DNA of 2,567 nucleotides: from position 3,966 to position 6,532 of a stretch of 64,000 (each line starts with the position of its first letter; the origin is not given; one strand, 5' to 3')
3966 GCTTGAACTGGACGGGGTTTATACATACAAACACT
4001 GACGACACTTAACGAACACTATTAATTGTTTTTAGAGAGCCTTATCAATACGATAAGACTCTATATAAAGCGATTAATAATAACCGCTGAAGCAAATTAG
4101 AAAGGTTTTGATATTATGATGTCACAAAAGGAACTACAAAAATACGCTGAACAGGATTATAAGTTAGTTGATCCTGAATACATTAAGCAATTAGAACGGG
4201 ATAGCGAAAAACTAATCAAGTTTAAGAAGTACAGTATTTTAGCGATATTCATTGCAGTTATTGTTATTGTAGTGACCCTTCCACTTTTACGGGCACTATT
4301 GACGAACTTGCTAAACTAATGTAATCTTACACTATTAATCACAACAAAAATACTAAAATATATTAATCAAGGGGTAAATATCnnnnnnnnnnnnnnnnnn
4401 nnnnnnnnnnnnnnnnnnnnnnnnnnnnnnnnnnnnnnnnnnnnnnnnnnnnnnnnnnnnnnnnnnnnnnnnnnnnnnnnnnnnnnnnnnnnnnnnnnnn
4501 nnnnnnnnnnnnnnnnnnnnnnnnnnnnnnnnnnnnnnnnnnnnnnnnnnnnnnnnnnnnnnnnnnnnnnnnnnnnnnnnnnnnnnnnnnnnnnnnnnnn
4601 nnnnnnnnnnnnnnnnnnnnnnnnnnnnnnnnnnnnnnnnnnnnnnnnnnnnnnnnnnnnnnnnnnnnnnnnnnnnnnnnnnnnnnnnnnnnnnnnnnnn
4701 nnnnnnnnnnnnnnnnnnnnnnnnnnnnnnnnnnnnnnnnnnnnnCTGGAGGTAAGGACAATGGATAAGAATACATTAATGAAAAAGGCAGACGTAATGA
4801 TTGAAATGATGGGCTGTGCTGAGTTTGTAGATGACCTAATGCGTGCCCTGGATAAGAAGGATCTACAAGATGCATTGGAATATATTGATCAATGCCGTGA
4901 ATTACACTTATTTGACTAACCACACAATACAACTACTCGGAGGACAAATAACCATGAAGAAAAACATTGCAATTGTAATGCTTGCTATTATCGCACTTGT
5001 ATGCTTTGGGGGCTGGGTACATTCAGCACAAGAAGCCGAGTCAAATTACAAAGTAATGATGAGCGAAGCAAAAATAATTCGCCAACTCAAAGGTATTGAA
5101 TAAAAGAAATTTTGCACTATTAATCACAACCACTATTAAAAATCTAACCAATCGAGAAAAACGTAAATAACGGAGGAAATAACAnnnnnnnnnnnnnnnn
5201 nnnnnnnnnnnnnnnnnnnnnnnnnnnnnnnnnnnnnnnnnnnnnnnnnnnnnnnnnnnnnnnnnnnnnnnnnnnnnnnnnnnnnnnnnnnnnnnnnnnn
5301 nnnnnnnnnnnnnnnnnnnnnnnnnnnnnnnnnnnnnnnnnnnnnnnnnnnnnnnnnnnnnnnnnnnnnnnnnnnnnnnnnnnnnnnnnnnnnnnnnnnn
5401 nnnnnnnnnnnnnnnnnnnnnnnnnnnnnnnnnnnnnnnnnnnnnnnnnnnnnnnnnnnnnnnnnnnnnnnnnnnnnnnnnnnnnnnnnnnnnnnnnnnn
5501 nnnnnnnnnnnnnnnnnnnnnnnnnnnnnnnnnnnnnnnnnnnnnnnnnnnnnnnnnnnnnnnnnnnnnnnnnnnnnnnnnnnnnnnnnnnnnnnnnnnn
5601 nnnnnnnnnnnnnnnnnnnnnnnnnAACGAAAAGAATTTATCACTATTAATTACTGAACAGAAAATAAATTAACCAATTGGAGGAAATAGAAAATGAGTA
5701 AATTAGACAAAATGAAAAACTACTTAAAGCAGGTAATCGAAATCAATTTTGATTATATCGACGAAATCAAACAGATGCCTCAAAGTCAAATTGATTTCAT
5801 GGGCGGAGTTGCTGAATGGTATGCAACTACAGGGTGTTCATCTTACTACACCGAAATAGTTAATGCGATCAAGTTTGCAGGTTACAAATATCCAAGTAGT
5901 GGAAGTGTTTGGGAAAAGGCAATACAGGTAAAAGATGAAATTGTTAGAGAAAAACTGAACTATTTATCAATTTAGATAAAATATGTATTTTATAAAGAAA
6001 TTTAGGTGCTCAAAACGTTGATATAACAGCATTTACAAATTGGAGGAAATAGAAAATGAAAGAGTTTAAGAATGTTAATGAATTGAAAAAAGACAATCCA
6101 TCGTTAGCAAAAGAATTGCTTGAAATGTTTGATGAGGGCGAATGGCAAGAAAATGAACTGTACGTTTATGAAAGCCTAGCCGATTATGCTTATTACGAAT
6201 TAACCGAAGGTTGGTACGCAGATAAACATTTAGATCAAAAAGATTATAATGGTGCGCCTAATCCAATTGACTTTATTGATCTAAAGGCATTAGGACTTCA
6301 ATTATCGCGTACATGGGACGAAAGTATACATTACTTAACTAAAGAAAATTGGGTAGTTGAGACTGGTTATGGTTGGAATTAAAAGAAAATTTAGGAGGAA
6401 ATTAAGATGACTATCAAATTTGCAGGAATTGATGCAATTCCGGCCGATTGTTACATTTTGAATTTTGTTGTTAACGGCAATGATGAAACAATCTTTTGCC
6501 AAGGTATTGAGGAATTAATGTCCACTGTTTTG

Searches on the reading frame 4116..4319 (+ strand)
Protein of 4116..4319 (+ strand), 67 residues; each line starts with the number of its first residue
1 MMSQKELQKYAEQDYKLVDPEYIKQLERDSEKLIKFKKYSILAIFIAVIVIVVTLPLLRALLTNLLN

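Call 28: search_protein_families(library=pfam, max_evalue=1, proteins=[window:4116-4319:+])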
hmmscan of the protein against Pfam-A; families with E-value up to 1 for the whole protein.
window:4116-4319:+ (67 aa): 4 families
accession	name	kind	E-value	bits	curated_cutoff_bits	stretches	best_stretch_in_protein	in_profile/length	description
PF06589.16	CRA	-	0.034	14.6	26.6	1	21-67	67-117/123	Circumsporozoite-related antigen (CRA)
PF20185.3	DUF6548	-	0.084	13.2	27.3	1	5-55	111-161/164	Family of unknown function (DUF6548)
PF15183.11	MRAP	-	0.14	12.6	27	1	14-62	8-60/89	Melanocortin-2 receptor accessory protein family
PF12555.13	SteA-like_C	-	0.19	12.3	26.4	1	41-66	20-45/52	SteA-like C-terminal domain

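Call 29: search_protein_families(library=phrogs, max_evalue=0.01, proteins=[window:4116-4319:+])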
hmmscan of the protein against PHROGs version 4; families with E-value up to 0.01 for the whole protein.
window:4116-4319:+ (67 aa): 0 families

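Call 30: find_homologous_proteins(query=window:4116-4319:+, max_evalue=0.001)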
Query window:4116-4319:+ (67 aa): 43 proteins with E <= 0.001 among 43 candidates.
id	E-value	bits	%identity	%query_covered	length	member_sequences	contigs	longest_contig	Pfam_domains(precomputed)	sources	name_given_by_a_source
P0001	1.1e-31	124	97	100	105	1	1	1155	-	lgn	-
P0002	3.0e-31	123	93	84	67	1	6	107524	-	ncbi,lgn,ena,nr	ncbi:MAG: hypothetical protein SOV64_04965 [Limosilactobacillus reuteri]|nr:hypothetical protein [Li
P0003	3.7e-31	123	95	99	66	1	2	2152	-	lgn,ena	-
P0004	4.2e-31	122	93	84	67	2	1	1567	-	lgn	-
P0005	7.9e-31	122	91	84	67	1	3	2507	-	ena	-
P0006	1.3e-30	121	91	84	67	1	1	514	-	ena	-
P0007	1.8e-30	120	95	82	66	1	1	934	-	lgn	-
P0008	2.0e-30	120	91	84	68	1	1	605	-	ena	-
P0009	2.2e-30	120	91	84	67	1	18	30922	-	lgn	-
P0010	2.5e-30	120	91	84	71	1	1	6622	-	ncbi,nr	ncbi:MAG: hypothetical protein SPE36_08520, partial [Lactobacillus johnsonii]|nr:hypothetical protei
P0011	2.8e-30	120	91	84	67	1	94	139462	-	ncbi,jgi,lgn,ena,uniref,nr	ncbi:hypothetical protein [Limosilactobacillus reuteri]|uniref:Uncharacterized protein n=1 Tax=Limos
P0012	3.2e-30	120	89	84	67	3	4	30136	-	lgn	-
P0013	4.5e-30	119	91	84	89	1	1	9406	-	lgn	-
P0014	4.6e-30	119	91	84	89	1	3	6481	-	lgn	-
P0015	4.7e-30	119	89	82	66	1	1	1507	-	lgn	-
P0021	1.3e-29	118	91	82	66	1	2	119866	-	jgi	-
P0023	1.9e-29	117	85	100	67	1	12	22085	-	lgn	-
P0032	1.8e-28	114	86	84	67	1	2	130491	-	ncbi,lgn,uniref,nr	ncbi:hypothetical protein [Limosilactobacillus reuteri]|uniref:hypothetical protein n=1 Tax=Limosila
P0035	5.8e-27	109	82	84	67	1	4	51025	-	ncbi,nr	ncbi:hypothetical protein DKZ29_08150 [Limosilactobacillus reuteri]|nr:hypothetical protein DKZ24_05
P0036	8.7e-27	109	80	84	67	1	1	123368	-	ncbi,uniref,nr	ncbi:hypothetical protein [Limosilactobacillus caviae]|uniref:hypothetical protein n=1 Tax=Limosilac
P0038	1.5e-26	108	82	84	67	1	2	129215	-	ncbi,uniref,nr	ncbi:hypothetical protein DKZ22_11830 [Limosilactobacillus reuteri]|uniref:Uncharacterized protein n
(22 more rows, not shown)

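Call 32: find_encoding_contigs(protein=P0011, flank=5000, max_places=10)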
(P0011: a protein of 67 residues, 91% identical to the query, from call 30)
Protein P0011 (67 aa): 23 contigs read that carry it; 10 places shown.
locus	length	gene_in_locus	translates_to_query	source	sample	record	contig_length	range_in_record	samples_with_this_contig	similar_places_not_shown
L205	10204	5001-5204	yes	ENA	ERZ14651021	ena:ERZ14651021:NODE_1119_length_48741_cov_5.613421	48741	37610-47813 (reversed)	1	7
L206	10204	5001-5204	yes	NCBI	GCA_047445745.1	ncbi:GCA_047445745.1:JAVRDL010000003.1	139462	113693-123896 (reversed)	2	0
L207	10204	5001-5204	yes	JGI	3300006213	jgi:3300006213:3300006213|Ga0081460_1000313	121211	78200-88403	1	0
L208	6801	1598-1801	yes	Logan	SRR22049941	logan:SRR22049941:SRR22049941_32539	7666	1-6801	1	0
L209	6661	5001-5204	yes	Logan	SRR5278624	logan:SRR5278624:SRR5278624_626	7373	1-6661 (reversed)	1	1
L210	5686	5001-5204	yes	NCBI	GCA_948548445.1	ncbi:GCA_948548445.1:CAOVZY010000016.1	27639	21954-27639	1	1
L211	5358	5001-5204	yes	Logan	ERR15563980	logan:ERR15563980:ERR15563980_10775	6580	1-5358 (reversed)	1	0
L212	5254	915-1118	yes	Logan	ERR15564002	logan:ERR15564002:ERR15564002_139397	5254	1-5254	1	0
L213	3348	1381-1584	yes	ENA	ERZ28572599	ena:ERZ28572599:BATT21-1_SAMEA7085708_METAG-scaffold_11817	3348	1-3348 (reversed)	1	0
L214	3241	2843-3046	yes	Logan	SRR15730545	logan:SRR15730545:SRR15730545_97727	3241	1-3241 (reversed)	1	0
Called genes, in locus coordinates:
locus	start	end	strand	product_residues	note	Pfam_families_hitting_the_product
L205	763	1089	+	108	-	-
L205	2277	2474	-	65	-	-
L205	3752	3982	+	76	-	-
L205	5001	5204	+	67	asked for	-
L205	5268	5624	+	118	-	-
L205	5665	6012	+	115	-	-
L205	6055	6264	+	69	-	-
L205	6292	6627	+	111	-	-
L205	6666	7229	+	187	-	-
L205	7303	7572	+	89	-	-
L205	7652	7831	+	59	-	-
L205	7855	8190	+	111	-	-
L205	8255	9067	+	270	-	PF02767:DNA_pol3_beta_2 (weak)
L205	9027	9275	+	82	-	-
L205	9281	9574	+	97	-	-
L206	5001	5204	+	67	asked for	-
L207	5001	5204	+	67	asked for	-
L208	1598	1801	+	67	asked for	-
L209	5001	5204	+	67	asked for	-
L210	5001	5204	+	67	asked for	-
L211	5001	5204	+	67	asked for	-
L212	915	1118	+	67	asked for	-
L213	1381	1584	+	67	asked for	-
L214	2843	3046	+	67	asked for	-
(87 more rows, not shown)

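Call 33: find_encoding_contigs(protein=P0036, flank=5000, max_places=4)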
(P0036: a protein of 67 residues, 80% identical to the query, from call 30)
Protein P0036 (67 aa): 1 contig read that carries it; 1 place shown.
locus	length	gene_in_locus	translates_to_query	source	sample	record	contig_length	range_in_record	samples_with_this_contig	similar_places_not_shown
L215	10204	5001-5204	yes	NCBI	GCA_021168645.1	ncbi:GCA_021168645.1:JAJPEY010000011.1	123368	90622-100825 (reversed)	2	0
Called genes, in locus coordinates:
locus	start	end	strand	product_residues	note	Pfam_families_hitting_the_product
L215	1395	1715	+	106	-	-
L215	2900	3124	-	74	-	-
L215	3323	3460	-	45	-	-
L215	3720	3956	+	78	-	-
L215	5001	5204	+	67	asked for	-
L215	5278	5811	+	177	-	PF07275:ArdA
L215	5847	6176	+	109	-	-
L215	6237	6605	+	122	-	-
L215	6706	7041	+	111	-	-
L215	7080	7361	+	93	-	-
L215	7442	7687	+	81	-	-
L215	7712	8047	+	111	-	-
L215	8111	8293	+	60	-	-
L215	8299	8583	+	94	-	-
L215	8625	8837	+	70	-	-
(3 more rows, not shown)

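Call 37: find_encoding_contigs(protein=P0032, flank=5000, max_places=4)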
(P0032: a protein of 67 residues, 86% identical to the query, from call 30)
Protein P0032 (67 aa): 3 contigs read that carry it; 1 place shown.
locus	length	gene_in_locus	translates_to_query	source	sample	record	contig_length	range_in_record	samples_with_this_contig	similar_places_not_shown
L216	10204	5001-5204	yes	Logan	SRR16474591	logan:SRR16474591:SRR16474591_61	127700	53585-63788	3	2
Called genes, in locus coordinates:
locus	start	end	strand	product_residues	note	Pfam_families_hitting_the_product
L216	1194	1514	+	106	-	-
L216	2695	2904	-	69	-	-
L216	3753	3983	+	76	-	-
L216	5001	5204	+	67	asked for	-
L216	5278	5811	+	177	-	PF07275:ArdA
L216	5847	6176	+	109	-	-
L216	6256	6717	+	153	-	-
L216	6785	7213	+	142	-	-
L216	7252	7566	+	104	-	-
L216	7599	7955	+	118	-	-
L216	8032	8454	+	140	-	-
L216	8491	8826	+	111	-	-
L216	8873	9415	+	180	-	-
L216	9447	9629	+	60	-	-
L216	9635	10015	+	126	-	-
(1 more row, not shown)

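Call 38: find_encoding_contigs(protein=P0038, flank=5000, max_places=4)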
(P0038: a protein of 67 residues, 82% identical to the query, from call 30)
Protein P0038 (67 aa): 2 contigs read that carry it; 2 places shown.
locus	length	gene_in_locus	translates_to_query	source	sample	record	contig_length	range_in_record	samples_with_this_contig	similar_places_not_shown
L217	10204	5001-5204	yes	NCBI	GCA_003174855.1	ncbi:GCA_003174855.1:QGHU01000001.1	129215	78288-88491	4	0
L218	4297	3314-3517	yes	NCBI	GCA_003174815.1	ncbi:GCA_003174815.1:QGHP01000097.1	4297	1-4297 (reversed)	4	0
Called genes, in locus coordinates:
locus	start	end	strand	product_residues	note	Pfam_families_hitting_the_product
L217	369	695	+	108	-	-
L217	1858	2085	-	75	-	-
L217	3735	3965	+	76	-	-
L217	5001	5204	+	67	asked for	-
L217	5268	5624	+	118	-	-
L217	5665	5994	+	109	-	-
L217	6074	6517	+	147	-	-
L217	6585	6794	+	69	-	-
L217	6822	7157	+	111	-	-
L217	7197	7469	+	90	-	-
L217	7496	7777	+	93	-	-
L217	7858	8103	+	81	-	-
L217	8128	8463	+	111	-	-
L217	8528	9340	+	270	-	PF02767:DNA_pol3_beta_2 (faint)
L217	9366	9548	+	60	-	-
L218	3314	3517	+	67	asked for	-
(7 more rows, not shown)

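Call 39: find_encoding_contigs(protein=P0035, flank=5000, max_places=4)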
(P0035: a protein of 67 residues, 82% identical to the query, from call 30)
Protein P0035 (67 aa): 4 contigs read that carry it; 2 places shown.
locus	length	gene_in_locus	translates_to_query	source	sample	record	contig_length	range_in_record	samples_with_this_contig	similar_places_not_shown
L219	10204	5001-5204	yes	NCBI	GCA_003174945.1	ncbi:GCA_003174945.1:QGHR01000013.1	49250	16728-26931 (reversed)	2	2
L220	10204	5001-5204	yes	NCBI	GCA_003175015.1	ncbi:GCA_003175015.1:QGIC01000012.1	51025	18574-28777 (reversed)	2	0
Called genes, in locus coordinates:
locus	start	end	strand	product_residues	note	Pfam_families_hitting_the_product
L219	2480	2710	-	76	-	-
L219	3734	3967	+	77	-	-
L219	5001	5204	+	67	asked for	-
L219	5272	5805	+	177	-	PF07275:ArdA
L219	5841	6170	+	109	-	-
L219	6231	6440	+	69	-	-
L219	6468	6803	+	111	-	-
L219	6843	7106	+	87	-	-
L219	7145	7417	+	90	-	-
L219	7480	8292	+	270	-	PF02767:DNA_pol3_beta_2 (weak)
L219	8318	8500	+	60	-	-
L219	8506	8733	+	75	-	-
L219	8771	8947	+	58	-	-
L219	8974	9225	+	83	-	-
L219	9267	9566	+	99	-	-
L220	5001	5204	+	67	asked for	-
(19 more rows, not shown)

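Call 40: find_encoding_contigs(protein=P0002, flank=5000, max_places=6)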
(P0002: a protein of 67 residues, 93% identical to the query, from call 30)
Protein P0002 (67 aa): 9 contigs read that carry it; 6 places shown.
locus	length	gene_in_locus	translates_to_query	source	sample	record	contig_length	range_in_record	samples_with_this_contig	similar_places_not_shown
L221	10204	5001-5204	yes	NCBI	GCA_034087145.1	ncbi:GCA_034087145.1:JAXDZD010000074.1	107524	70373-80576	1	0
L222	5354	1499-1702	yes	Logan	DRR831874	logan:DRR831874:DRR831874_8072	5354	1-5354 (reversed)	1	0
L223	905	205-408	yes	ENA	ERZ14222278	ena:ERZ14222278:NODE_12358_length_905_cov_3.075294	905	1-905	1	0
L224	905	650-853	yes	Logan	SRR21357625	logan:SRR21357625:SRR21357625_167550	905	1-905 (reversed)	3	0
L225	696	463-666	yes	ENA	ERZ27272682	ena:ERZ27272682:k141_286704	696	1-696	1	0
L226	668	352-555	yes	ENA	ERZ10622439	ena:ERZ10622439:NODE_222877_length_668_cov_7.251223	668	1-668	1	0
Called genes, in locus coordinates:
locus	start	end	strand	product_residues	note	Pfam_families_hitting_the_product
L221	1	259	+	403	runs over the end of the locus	PF17989:ALP_N, PF21522:MreB-like_C, PF22128:Alp7A_like_C (faint)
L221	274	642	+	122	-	-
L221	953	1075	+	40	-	-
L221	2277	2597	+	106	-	-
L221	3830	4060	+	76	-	-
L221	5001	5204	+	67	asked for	-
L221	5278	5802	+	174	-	PF07275:ArdA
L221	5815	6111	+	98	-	-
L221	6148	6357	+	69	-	-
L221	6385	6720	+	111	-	-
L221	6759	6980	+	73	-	-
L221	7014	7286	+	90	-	-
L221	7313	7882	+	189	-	-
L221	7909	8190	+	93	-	-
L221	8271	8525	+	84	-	-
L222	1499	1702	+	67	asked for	-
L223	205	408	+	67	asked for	-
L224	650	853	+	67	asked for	-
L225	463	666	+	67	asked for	-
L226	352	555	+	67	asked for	-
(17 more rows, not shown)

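Call 41: find_encoding_contigs(protein=P0021, flank=5000, max_places=4)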
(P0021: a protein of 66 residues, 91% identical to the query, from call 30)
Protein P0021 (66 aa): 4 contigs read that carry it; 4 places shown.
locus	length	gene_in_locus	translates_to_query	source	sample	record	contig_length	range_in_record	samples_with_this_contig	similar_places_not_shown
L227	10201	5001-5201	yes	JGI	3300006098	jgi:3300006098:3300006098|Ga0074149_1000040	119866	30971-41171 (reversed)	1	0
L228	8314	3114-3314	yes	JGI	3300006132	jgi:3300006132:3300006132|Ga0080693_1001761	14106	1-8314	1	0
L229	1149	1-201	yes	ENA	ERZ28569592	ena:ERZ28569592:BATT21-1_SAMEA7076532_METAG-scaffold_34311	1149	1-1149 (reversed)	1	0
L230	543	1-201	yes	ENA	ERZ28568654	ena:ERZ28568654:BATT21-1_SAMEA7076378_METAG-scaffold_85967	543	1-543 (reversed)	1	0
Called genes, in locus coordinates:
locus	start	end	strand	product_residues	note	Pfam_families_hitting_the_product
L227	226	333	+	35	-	-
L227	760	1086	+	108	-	-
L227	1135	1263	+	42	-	-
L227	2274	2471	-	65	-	-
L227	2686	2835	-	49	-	-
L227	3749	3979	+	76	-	-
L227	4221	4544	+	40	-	-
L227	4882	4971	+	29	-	-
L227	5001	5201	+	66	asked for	-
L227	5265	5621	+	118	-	-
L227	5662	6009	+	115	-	-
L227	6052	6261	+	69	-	-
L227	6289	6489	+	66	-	-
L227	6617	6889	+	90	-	-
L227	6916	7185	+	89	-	-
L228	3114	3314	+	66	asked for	-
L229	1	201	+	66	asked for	?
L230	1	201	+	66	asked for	?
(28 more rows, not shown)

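Call 42: find_encoding_contigs(protein=P0009, flank=5000, max_places=8)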
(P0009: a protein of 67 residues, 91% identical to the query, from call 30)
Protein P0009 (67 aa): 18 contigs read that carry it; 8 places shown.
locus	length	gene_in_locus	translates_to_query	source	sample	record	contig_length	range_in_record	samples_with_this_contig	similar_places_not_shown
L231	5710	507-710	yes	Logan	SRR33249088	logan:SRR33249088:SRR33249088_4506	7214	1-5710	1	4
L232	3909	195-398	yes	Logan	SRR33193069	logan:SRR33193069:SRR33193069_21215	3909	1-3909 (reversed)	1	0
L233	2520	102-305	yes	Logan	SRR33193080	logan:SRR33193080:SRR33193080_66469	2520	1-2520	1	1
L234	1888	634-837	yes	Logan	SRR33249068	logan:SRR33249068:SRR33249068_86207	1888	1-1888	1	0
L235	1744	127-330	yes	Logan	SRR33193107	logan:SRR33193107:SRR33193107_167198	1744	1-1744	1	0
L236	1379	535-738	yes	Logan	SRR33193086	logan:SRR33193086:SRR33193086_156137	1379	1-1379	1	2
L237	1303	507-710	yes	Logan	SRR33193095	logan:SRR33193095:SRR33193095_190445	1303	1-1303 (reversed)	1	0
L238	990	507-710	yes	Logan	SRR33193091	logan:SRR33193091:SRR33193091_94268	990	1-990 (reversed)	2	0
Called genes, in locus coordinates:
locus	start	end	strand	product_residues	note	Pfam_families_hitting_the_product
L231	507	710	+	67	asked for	-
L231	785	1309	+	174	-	PF07275:ArdA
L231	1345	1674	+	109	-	-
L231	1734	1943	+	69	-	-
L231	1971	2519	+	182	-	-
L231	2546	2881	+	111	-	-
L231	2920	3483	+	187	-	-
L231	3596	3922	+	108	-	-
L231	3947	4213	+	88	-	-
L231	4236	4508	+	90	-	-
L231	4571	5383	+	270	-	PF02767:DNA_pol3_beta_2 (weak)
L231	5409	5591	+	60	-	-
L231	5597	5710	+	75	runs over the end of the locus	-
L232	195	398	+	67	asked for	-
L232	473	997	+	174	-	PF07275:ArdA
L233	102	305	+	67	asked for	-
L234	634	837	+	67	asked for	-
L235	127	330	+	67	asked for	-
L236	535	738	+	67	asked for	-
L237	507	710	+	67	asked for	-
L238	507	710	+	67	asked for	-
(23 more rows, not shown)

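Call 43: find_encoding_contigs(protein=P0023, flank=5000, max_places=8)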
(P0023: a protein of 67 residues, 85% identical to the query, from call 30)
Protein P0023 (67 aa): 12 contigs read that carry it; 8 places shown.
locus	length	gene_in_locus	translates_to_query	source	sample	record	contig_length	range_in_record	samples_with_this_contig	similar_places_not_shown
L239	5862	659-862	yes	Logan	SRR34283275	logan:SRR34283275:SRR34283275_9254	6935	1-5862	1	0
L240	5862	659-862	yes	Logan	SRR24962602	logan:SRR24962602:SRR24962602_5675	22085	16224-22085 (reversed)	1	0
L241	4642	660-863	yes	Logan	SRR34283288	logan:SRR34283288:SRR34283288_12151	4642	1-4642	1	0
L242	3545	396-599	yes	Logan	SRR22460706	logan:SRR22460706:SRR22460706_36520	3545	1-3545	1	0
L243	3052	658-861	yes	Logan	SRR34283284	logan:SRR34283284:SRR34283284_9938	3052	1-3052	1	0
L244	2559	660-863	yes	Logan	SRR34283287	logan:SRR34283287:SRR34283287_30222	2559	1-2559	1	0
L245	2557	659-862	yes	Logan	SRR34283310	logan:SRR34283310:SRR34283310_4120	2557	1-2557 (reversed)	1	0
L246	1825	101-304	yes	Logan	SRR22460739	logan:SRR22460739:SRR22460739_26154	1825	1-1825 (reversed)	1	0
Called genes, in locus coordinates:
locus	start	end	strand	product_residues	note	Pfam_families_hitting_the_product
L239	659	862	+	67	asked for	-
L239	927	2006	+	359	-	PF07275:ArdA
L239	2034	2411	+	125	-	-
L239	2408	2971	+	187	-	-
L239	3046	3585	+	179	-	-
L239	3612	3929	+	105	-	-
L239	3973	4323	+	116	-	-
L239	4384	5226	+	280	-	PF02768:DNA_pol3_beta_3 (faint), PF02767:DNA_pol3_beta_2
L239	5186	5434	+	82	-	-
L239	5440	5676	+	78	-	-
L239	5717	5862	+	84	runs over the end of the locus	-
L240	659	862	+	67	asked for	-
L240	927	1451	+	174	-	PF07275:ArdA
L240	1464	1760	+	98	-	-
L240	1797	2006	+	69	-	-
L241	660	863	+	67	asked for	-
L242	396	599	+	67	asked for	-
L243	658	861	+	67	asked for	-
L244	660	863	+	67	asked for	-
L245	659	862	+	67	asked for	-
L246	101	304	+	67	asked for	-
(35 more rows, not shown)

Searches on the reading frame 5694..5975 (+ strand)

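Call 28: search_protein_families(library=pfam, max_evalue=1, proteins=[window:5694-5975:+])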
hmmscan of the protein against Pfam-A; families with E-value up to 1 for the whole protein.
window:5694-5975:+ (93 aa): 0 families

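Call 29: search_protein_families(library=phrogs, max_evalue=0.01, proteins=[window:5694-5975:+])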
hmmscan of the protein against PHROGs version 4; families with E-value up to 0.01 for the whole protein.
window:5694-5975:+ (93 aa): 1 family
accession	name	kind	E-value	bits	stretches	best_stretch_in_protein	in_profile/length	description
phrog_15998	-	unknown function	1.2e-06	29.9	1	1-88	1-84/84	-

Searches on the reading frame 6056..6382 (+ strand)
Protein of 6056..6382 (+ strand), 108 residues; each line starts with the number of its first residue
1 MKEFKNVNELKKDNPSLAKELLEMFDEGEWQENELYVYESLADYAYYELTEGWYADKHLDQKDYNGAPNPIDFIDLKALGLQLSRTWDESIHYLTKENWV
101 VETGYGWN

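Call 28: search_protein_families(library=pfam, max_evalue=1, proteins=[window:6056-6382:+])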
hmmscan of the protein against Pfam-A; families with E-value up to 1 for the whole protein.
window:6056-6382:+ (108 aa): 0 families

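Call 29: search_protein_families(library=phrogs, max_evalue=0.01, proteins=[window:6056-6382:+])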
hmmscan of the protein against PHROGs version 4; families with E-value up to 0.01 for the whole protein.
window:6056-6382:+ (108 aa): 1 family
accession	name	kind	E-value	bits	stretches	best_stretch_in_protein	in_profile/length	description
phrog_37406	-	unknown function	1.1e-26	94.4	1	1-107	1-107/107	-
